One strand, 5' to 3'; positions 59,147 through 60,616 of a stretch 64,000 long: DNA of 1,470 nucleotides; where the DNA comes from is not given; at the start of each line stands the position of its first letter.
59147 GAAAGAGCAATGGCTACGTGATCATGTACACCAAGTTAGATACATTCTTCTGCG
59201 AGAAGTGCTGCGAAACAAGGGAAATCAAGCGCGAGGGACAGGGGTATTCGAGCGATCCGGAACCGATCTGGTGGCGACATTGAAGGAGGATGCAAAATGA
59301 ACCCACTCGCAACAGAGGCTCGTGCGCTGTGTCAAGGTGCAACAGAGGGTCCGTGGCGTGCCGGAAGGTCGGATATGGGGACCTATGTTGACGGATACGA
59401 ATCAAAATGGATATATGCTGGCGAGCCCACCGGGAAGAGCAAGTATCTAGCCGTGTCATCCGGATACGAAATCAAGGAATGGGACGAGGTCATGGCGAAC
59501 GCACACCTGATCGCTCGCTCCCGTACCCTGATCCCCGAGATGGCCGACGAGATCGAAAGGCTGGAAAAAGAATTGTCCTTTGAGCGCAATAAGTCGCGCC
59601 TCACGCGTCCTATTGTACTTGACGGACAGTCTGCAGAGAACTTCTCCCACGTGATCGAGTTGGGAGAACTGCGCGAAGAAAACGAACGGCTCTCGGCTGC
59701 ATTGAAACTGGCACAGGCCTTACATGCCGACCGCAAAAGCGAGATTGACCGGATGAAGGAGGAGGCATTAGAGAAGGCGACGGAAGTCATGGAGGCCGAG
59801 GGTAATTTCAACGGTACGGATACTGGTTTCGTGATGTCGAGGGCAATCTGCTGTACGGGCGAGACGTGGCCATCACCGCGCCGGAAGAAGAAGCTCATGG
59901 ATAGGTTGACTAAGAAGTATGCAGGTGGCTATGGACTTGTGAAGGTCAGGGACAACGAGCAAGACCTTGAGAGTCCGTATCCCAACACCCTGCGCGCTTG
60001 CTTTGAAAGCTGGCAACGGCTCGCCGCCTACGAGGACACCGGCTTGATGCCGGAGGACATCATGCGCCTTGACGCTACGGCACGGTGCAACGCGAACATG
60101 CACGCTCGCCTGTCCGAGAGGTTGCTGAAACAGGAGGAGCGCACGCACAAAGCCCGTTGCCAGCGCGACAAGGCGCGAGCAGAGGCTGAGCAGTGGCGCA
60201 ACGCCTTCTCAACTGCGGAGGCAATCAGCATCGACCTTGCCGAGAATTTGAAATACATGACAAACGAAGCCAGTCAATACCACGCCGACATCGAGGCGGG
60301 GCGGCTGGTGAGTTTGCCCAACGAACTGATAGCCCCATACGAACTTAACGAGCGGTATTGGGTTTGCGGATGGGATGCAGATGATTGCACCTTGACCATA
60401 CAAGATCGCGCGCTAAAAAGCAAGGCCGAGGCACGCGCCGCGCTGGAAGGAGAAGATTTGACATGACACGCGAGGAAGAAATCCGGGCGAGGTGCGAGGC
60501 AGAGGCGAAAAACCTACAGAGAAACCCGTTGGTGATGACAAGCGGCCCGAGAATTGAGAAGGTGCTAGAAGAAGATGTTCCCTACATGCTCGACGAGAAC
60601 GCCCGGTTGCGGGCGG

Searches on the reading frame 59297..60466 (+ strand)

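Call 16: search_protein_families(library=phrogs, proteins=[window:59297-60466:+], max_evalue=0.0001)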
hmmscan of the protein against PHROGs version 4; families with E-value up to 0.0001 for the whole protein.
window:59297-60466:+ (389 aa): 1 family
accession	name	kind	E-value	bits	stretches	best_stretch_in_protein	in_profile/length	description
phrog_722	-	unknown function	9.7e-14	52.6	1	4-151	60-176/198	-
